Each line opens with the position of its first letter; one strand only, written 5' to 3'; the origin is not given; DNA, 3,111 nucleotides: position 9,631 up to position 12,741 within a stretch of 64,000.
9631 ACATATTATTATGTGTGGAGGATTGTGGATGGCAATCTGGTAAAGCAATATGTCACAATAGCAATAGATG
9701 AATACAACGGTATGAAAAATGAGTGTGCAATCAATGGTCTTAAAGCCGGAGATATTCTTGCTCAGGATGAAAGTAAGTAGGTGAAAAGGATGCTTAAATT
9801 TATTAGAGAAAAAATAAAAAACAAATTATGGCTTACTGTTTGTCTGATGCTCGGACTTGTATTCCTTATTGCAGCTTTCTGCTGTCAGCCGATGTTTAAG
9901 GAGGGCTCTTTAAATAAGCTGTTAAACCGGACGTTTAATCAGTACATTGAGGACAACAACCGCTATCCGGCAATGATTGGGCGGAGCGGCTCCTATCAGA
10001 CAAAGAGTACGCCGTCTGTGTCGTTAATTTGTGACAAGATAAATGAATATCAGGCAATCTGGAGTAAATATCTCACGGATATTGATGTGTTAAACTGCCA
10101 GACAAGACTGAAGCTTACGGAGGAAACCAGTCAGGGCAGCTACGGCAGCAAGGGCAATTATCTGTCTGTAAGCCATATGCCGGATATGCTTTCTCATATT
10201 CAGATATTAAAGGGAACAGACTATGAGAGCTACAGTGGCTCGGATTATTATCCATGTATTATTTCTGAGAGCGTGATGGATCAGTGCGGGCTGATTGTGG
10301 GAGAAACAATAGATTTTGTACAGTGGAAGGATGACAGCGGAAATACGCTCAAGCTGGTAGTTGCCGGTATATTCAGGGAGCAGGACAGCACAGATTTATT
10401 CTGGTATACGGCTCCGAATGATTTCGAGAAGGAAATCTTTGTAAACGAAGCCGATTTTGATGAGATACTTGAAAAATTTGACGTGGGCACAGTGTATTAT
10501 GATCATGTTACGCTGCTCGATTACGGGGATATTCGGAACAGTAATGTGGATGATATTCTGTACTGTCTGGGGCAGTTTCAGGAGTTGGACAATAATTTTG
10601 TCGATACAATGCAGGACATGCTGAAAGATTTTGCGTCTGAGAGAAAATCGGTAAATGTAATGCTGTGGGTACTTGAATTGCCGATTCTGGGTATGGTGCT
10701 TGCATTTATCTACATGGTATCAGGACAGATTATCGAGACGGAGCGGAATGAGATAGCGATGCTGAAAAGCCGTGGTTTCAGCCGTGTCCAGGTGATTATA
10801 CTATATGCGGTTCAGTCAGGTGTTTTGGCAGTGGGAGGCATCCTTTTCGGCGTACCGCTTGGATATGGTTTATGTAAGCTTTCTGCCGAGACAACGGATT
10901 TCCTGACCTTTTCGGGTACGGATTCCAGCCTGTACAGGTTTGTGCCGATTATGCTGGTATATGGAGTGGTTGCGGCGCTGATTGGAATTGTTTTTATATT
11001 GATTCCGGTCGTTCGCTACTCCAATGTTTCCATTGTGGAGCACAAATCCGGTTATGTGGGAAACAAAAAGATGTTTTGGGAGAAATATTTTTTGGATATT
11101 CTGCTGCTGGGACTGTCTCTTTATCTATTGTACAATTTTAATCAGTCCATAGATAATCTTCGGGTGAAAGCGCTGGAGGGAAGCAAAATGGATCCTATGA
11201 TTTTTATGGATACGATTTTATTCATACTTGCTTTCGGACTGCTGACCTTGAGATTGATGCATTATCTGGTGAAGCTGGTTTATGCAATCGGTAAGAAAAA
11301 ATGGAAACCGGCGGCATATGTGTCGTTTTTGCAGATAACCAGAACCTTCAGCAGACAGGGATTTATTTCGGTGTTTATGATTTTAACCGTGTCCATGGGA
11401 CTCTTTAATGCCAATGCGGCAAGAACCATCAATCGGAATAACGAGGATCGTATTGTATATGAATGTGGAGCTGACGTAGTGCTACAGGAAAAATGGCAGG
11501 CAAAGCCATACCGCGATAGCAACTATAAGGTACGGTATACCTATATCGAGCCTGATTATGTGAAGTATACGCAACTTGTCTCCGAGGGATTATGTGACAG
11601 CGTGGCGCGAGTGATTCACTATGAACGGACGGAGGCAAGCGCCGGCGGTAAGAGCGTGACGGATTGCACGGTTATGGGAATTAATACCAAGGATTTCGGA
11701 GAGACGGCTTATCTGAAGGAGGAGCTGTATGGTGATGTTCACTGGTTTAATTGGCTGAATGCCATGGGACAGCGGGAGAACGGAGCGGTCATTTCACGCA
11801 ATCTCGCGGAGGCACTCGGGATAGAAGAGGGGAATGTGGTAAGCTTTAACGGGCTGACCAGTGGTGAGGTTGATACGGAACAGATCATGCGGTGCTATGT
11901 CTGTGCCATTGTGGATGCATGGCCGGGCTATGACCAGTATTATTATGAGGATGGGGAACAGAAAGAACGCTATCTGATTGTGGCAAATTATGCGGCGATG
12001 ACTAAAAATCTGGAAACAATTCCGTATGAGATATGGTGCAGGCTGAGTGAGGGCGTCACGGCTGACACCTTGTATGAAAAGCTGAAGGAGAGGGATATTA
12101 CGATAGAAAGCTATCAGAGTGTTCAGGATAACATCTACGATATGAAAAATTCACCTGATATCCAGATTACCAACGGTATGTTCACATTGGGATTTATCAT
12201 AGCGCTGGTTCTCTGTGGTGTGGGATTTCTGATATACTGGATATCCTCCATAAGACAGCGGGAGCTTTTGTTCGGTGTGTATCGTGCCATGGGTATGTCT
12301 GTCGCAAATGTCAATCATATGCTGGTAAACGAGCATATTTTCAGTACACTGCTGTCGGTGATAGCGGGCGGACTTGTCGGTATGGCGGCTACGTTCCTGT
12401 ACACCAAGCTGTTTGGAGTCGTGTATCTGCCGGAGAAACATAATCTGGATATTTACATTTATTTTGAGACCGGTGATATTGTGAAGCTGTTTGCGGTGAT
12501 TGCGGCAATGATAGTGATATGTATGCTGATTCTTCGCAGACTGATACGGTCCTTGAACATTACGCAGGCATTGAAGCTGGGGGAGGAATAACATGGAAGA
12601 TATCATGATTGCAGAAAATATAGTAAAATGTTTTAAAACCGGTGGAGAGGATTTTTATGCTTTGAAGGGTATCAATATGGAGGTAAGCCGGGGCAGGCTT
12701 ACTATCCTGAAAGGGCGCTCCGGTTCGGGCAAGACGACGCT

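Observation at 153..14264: TCS-linked, fully asymmetric MacB-type (type VII) ABC machine with three adaptor modules and two orphan lipoproteins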

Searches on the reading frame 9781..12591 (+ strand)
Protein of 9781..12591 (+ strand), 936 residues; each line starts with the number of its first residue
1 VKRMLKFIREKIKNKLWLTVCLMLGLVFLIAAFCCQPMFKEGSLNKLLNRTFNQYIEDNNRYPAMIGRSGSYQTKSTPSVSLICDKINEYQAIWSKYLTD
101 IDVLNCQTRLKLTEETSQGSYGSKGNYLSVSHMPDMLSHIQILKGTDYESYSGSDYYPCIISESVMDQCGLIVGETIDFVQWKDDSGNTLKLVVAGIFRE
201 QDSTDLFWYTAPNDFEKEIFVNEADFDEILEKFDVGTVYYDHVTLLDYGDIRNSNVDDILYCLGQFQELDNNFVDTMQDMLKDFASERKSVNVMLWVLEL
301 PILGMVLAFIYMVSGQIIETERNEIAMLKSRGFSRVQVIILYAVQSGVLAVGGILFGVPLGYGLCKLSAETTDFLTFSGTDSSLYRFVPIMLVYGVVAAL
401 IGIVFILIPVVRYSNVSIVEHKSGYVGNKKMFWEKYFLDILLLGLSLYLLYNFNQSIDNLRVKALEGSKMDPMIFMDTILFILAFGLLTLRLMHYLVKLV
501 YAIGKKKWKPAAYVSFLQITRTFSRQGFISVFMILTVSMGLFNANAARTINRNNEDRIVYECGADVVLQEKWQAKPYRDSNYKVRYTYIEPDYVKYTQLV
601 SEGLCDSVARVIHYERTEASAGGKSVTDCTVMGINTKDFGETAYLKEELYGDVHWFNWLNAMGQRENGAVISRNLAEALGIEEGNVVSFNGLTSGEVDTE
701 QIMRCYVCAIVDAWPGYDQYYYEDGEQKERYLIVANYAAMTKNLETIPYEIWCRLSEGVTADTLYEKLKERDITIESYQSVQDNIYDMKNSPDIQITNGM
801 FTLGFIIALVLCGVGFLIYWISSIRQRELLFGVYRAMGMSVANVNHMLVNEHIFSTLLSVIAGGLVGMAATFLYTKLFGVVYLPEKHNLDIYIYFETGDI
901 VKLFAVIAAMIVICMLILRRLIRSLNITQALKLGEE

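Call 4: search_protein_families(library=pfam, max_evalue=0.1, proteins=[window:9781-12591:+])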
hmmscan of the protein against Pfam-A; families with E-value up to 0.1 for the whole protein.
window:9781-12591:+ (936 aa): 1 family
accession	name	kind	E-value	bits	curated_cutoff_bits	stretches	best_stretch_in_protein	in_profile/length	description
PF02687.27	FtsX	-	2.3e-19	70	25.5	2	805-927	4-120/120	FtsX-like permease C-terminal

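Call 5: search_protein_families(library=ncbifam, max_evalue=0.1, proteins=[window:9781-12591:+])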
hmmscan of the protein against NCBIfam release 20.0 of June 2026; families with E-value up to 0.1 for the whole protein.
window:9781-12591:+ (936 aa): 2 families
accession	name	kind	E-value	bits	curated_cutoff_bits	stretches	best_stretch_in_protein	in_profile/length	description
TIGR03434.1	ADOP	subfamily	1.9e-06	26.3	622.3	2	772-911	654-786/803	ADOP family duplicated permease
NF008076.0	PRK10814.1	exception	0.0046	16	473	1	289-365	262-337/399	lipoprotein-releasing ABC transporter permease subunit LolC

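Call 12: find_related_loci(query=window:9781-12591:+, collection=genome_contigs, flank=10000)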
Query window:9781-12591:+ (936 aa) in genome_contigs; peptide patterns used: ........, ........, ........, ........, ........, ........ (x = any residue, [..] = any of these).
26 stretches matched a pattern; 11 encode a relative of the query (tblastn E <= 1e-3); 11 distinct loci.
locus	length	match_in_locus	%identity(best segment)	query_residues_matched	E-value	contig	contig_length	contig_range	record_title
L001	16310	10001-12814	59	4-936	0e+0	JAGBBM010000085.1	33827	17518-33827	MAG: Lachnospiraceae bacterium isolate RGIG8967 Water_deer_Rectum-2__c334761, whole genome shotgun sequence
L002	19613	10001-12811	57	4-936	0e+0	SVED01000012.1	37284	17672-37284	MAG: Lachnospiraceae bacterium isolate SIG297 NODE_6149_length_37284_cov_1.402535, whole genome shotgun sequence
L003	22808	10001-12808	56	3-936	0e+0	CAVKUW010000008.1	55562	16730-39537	Butyricicoccaceae bacterium isolate G02637-L1_cleanbin_000017 genome assembly, contig: Spades_G02637-L1_contig_162, whol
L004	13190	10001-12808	56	3-936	0e+0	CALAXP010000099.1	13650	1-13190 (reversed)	MAG TPA_asm: uncultured Lachnospiraceae bacterium isolate SRR1747021_bin.24_CONCOCT_v1.1_MAG genome assembly, contig: ER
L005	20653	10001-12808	56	3-936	0e+0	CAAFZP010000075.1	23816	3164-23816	MAG TPA_asm: Lachnospiraceae bacterium, isolate HGM12096, WGS project CAAFZP010000000 data, contig: SRS475987_127_k119_1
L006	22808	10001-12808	56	3-936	0e+0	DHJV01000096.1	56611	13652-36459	MAG TPA_asm: Lachnospiraceae bacterium UBA4711 UBA4711_contig_9272, whole genome shotgun sequence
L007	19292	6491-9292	52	3-936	0e+0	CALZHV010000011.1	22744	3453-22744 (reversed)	MAG: uncultured Lachnospiraceae bacterium isolate SRR3178346_bin.41_metaWRAP_v1.3_MAG genome assembly, contig: ERZ897499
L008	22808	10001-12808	56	3-936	0e+0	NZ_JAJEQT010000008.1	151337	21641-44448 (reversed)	Coprococcus hominis (ex Arizal et al. 2022) strain CLA-AA-H212 NODE_8_length_151337_cov_35.322286, whole genome shotgun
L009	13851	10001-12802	46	4-936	0e+0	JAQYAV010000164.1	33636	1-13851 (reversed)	MAG: Lachnospiraceae bacterium isolate SUG1698 k141_9716056, whole genome shotgun sequence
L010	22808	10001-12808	56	3-936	0e+0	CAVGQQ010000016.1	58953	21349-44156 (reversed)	bacterium isolate H07613-L1_cleanbin_000006 genome assembly, contig: Spades_H07613-L1_contig_138, whole genome shotgun s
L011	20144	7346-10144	82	4-936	0e+0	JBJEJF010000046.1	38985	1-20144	MAG: Wujia sp. isolate PUUB57_bin.003 NODE_410_length_38985_cov_10.306884, whole genome shotgun sequence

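Call 16: search_solved_structures(query=window:9781-12591:+, max_evalue=1)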
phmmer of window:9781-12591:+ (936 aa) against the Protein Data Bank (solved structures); distinct sequences matched with E-value up to 1: 3.
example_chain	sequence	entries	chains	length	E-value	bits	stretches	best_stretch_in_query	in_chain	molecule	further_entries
5xu1_M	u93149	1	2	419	0.071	14.4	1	319-419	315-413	ABC transporter permeae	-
7arh_C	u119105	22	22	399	0.14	13.5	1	286-379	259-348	Lipoprotein-releasing ABC transporter permease subunit LolC | Lipo-releasing system transmembrane protein lolC | Lipoprotein-releasing system transmembrane prot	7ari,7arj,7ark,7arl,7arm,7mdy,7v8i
7mdx_A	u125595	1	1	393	0.18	13.1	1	286-379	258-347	Lipoprotein-releasing system transmembrane protein LolC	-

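Call 27: find_homologous_proteins(query=window:9781-12591:+, max_evalue=1e-10)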
Query window:9781-12591:+ (936 aa): 186 proteins with E <= 1e-10 among 8000 candidates; the best 120 are listed.
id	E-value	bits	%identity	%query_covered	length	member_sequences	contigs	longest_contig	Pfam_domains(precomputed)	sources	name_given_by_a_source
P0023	0.0e+0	2068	98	100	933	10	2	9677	PF02687.28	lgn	-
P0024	0.0e+0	1959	92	100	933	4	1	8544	PF02687.28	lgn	-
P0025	0.0e+0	1848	86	100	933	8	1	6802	PF02687.28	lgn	-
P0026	0.0e+0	1775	82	100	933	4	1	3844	PF02687.28,PF12704.15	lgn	-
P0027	0.0e+0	1617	74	100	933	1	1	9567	PF02687.28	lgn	-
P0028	0.0e+0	1605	74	100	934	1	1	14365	PF02687.28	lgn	-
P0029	0.0e+0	1601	73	100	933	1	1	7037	PF02687.28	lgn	-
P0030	0.0e+0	1524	71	100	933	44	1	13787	PF02687.28,PF12704.15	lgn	-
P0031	0.0e+0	1502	70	100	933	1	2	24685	PF02687.28,PF12704.15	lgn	-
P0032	0.0e+0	1496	69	100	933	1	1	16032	PF02687.28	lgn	-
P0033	0.0e+0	1382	65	100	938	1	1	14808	PF02687.28,PF12704.15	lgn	-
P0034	0.0e+0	1367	63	100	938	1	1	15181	PF02687.28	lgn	-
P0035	0.0e+0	1361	64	100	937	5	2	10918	PF02687.28,PF12704.15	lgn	-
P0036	0.0e+0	1355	63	100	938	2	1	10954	PF02687.28,PF12704.15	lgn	-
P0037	0.0e+0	1272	59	99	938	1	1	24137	PF02687.28,PF12704.15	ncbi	-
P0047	0.0e+0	1220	58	100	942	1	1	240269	PF02687.28,PF12704.15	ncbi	-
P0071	0.0e+0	1138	54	100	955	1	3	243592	PF02687.28,PF12704.15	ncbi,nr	ncbi:MAG: ABC transporter permease [Clostridium sp.]|nr:ABC transporter permease [Clostridium sp.] M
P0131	2.2e-268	911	46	100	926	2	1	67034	PF02687.28,PF12704.15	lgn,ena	-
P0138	8.9e-264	896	44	100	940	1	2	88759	PF02687.28,PF12704.15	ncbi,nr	ncbi:MAG: hypothetical protein NC300_05625 [Bacteroidales bacterium]|nr:ABC transporter permease [Cl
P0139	9.8e-264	896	45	100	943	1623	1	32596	PF02687.28,PF12704.15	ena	-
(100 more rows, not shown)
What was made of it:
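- On Type VII ABC transporters (MacB/FtsX superfamily): Many relatives carry precomputed MacB_PCD hits (call 27).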

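Call 30: search_protein_families(library=pfam, max_evalue=0.01, proteins=[L008:17463-18050:+, L008:18101-18532:+, L008:21571-22536:+, L008:5784-6239:+, L008:3945-5216:-, L008:18574-20097:+, L008:20116-21510:+])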
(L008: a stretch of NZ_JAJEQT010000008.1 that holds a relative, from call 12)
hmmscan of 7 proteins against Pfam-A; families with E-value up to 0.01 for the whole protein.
L008:17463-18050:+ (195 aa): 1 family
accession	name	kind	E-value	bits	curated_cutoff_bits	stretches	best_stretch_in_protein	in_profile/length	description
PF12672.12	DUF3793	-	8.6e-53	179.2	25.1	1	23-193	1-166/167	Protein of unknown function (DUF3793)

L008:18101-18532:+ (143 aa): 2 families
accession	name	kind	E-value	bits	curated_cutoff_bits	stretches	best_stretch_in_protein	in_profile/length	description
PF00258.30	Flavodoxin_1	-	1.4e-14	54.9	25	1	6-132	1-138/143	Flavodoxin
PF12641.12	Flavodoxin_3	-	0.00014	22.1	27.5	1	5-97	1-83/160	Flavodoxin domain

L008:21571-22536:+ (321 aa): 2 families
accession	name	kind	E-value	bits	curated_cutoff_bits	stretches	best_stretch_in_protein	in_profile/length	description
PF01678.24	DAP_epimerase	-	1.5e-63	212.7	34.7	2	199-313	2-120/121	Diaminopimelate epimerase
PF05544.16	Pro_racemase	-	0.0021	17.7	27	1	90-185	67-159/325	Proline racemase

L008:5784-6239:+ (151 aa): 1 family
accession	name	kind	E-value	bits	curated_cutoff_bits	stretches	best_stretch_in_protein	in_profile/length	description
PF00436.31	SSB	-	2.4e-31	108.3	26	1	1-106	1-103/104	Single-strand binding protein family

L008:3945-5216:- (423 aa): 5 families
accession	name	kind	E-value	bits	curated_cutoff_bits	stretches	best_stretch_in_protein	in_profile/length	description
PF01053.26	Cys_Met_Meta_PP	-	3e-118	395.1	27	1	4-419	1-381/381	Cys/Met metabolism PLP-dependent enzyme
PF00266.25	Aminotran_5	-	0.00025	20.6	21.5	1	77-205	69-202/371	Aminotransferase class-V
PF01212.27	Beta_elim_lyase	-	0.00026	20.9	27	1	56-254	31-215/288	Beta-eliminating lyase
PF01041.23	DegT_DnrJ_EryC1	-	0.001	18.8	19.8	1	57-181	24-147/360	DegT/DnrJ/EryC1/StrS aminotransferase family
PF02347.22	GDC-P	-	0.0022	17.4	26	1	80-204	139-258/429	Glycine cleavage system P-protein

L008:18574-20097:+ (507 aa): 1 family
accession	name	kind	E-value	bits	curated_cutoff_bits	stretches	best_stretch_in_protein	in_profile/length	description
PF19499.4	DUF6034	-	5.3e-16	59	27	1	246-494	223-476/481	Family of unknown function (DUF6034)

L008:20116-21510:+ (464 aa): 1 family
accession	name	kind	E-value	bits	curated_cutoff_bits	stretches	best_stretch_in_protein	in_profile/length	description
PF19499.4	DUF6034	-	2.8e-12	46.7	27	1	176-430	203-436/481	Family of unknown function (DUF6034)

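Call 32: find_encoding_contigs(protein=P0139, flank=10000, max_places=2)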
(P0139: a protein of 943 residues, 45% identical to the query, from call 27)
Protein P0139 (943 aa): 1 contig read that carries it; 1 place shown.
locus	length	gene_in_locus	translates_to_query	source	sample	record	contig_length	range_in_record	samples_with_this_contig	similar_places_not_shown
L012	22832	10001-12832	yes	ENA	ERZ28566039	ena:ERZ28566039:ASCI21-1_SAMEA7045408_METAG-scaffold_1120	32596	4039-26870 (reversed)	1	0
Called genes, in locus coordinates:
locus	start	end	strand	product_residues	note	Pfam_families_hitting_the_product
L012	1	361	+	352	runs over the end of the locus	PF00800:PDT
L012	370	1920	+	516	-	PF02541:Ppx-GppA, PF21447:Ppx-GppA_III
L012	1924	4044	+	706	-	PF13089:PP_kinase_N, PF02503:PP_kinase, PF17941:PP_kinase_C_1, PF13091:PLDc_2 (weak), PF13090:PP_kinase_C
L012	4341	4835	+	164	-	PF05198:IF3_N, PF00707:IF3_C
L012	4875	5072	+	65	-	PF01632:Ribosomal_L35p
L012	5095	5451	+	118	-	PF00453:Ribosomal_L20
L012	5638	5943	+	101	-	-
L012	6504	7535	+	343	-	PF25935:BSH_LcnD (weak), PF25984:BSH_YknX, PF25967:RND-MFP_C, PF25989:YknX_C (weak)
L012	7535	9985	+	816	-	PF25917:BSH_RND (faint), PF00364:Biotin_lipoyl (faint), PF25967:RND-MFP_C (faint), PF25975:CzcB_C (weak), PF25989:YknX_C (weak), PF25973:BSH_CzcB (weak), PF25984:BSH_YknX (weak)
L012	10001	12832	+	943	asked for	PF12704:MacB_PCD (faint), PF02687:FtsX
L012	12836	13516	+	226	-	PF00005:ABC_tran, PF13304:AAA_21 (faint)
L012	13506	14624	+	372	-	PF00005:ABC_tran, PF13304:AAA_21 (faint)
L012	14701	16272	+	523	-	-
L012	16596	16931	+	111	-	PF02583:Trns_repr_metal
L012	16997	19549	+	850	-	PF00403:HMA, PF00122:E1-E2_ATPase, PF00702:Hydrolase, PF08282:Hydrolase_3 (faint), PF00403:HMA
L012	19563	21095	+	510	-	PF13396:PLDc_N (weak), PF13091:PLDc_2, PF00614:PLDc (weak), PF13091:PLDc_2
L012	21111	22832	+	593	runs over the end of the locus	PF04932:Wzy_C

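Call 33: find_encoding_contigs(protein=P0131, flank=10000, max_places=2)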
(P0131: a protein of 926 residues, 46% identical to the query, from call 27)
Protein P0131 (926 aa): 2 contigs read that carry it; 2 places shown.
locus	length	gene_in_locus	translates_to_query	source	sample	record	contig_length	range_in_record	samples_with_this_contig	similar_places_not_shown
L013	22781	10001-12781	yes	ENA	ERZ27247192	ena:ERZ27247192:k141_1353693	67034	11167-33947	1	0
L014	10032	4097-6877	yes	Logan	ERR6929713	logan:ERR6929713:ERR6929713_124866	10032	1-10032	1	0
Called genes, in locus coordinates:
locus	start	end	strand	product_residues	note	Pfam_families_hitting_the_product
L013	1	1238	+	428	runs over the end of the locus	-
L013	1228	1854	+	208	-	PF00072:Response_reg, PF00196:GerE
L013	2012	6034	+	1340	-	PF13620:CarboxypepD_reg (weak), PF22904:NOMO1-like_2nd (faint)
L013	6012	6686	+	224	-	PF13420:Acetyltransf_4, PF00583:Acetyltransf_1, PF13673:Acetyltransf_10 (faint), PF13508:Acetyltransf_7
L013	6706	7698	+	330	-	PF25984:BSH_YknX (weak)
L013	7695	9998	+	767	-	PF00364:Biotin_lipoyl (faint), PF25975:CzcB_C (faint), PF25989:YknX_C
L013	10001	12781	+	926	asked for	PF12704:MacB_PCD (faint), PF02687:FtsX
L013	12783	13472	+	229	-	PF00005:ABC_tran, PF13304:AAA_21 (faint)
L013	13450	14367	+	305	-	PF00005:ABC_tran, PF02463:SMC_N (faint), PF13304:AAA_21 (faint)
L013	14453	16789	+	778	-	PF04023:FeoA, PF01926:MMR_HSR1, PF02421:FeoB_N, PF17910:FeoB_Cyto, PF07670:Gate, PF07664:FeoB_C, PF07670:Gate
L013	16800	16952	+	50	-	-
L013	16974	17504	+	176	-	PF01569:PAP2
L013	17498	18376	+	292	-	PF00135:COesterase (faint), PF20434:BD-FAE, PF07859:Abhydrolase_3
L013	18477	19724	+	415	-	PF05977:MFS_3, PF07690:MFS_1, PF12832:MFS_1_like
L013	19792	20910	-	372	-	PF20456:DUF6709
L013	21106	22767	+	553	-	PF01432:Peptidase_M3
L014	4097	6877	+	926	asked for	PF12704:MacB_PCD (faint), PF02687:FtsX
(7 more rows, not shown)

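Call 43: search_dna_similar(query=window:9781-12591:+, collection=plasmids, mode=protein, max_evalue=1e-20, max_rows=15)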
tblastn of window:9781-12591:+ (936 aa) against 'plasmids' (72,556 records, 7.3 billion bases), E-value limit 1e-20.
Records with a match: 1; places in all: 1; records where one place covers at least 80% of the query: 1.
Best place of each record, by identity: <60% 1.
By first word of the organism name: Paenibacillus 1.
By predicted mobility (MOB-suite, as given by PLSDB): non-mobilizable 1.
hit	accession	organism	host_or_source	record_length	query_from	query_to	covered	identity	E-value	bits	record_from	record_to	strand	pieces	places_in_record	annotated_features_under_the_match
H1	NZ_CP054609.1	Paenibacillus cellulosilyticus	cell culture,soil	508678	4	936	100%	23.5%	3e-61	235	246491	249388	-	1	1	ABC transporter permease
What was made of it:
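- Tried and rejected: Only one distant Paenibacillus megaplasmid hit (call 43).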

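Call 44: get_annotated_region(hit=H1, flank=9000)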
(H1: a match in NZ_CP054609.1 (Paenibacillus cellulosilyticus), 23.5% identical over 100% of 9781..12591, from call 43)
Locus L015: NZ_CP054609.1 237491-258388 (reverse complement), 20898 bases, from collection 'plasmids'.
description: Paenibacillus cellulosilyticus strain KACC 14175 plasmid unnamed1, complete sequence
organism: Paenibacillus cellulosilyticus (NCBI taxid 375489)
taxonomy: Bacteria; Bacillota; Bacilli; Bacillales; Paenibacillaceae; Paenibacillus; Paenibacillus cellulosilyticus
host: -; source: cell culture,soil; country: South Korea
typing (MOB-suite, as given by PLSDB): non-mobilizable
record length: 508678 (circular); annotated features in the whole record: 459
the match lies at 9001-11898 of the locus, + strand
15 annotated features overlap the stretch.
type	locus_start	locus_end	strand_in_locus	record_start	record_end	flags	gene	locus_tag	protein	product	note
CDS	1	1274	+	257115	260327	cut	carB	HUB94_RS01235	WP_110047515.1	carbamoyl-phosphate synthase large subunit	GO:0006807 - nitrogen compound metabolic process [Evidence IEA]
CDS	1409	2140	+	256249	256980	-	pyrF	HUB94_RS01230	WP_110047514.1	orotidine-5'-phosphate decarboxylase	GO:0006207 - 'de novo' pyrimidine nucleobase biosynthetic process [Evidence IEA]; GO:0044205 - 'de novo' UMP ...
CDS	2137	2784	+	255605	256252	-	pyrE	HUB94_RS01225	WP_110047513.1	orotate phosphoribosyltransferase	GO:0009220 - pyrimidine ribonucleotide biosynthetic process [Evidence IEA]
CDS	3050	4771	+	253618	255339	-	-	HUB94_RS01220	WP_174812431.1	methyl-accepting chemotaxis protein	-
CDS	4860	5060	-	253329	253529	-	-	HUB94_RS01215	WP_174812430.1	hypothetical protein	-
CDS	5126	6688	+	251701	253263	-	-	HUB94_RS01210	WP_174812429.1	IS1182 family transposase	-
CDS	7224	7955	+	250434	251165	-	-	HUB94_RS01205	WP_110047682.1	ABC transporter ATP-binding protein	-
CDS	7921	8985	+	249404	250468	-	-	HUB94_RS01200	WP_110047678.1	efflux RND transporter periplasmic adaptor subunit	GO:0006810 - transport [Evidence IEA]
CDS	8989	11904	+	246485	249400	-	-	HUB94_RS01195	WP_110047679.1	ABC transporter permease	-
CDS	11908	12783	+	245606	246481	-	-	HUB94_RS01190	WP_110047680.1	ATP-binding cassette domain-containing protein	-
CDS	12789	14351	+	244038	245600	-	-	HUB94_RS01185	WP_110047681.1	extracellular solute-binding protein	-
CDS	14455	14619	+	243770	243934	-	-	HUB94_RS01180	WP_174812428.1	hypothetical protein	-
CDS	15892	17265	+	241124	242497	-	-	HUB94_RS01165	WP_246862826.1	IS110 family transposase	-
CDS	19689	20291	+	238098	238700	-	-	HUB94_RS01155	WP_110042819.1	hypothetical protein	-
CDS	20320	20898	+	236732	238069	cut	-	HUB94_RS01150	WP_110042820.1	hypothetical protein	-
